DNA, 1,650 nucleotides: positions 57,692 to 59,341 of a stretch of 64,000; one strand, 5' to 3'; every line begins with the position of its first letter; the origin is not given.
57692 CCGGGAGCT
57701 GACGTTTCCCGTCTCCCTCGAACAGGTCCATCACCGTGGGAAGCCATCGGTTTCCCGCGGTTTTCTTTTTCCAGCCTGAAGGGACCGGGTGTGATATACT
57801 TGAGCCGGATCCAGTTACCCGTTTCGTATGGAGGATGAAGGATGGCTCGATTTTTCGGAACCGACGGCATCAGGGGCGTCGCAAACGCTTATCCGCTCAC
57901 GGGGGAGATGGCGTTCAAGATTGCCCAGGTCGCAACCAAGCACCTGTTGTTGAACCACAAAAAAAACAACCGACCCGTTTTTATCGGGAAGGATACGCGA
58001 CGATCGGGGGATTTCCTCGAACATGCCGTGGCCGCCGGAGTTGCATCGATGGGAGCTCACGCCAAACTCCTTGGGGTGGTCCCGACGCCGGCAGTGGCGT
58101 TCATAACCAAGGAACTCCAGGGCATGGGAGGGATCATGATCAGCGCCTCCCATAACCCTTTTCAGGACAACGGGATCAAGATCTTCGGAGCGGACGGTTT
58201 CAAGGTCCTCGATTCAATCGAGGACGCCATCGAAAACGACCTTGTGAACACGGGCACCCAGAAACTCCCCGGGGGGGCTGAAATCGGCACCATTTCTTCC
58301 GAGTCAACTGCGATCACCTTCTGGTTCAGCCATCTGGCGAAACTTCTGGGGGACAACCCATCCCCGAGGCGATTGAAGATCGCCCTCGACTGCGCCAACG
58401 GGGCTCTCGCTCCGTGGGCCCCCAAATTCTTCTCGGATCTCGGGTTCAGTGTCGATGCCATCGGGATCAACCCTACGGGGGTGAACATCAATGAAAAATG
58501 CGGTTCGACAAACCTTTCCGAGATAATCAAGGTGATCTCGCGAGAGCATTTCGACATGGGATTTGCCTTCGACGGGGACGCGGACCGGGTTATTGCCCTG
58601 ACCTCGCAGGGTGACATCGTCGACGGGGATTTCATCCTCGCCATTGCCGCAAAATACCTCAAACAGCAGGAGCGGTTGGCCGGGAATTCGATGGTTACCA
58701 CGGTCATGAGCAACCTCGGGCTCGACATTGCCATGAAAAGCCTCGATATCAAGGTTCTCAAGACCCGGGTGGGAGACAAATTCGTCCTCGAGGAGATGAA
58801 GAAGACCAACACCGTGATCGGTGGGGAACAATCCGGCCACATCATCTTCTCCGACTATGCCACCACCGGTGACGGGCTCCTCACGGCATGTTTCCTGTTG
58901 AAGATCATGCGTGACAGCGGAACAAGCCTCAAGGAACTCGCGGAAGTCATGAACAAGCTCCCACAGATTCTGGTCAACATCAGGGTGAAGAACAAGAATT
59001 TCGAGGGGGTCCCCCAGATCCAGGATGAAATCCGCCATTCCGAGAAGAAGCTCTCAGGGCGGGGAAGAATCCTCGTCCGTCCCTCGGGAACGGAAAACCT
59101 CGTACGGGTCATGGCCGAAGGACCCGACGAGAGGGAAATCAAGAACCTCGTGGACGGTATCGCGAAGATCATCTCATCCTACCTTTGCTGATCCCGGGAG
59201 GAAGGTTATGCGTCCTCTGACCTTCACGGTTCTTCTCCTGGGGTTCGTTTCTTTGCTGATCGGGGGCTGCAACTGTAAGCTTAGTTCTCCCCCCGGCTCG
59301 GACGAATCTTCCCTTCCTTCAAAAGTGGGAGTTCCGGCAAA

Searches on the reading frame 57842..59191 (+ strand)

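Call 94: search_protein_families(library=pfam, proteins=[window:57842-59191:+], max_evalue=0.00001)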
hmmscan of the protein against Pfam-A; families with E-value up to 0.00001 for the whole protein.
window:57842-59191:+ (449 aa): 4 families
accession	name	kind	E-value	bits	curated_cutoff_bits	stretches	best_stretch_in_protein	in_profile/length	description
PF02878.22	PGM_PMM_I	-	2.3e-39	134.7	22.5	1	4-134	3-131/138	Phosphoglucomutase/phosphomannomutase, alpha/beta/alpha domain I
PF02880.22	PGM_PMM_III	-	2.3e-37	128.1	20.7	1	261-372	1-114/115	Phosphoglucomutase/phosphomannomutase, alpha/beta/alpha domain III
PF00408.26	PGM_PMM_IV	-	1.1e-17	64.3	23.1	1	377-442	1-67/68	Phosphoglucomutase/phosphomannomutase, C-terminal domain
PF02879.22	PGM_PMM_II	-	2.5e-13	50.9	29.3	1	161-257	3-103/103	Phosphoglucomutase/phosphomannomutase, alpha/beta/alpha domain II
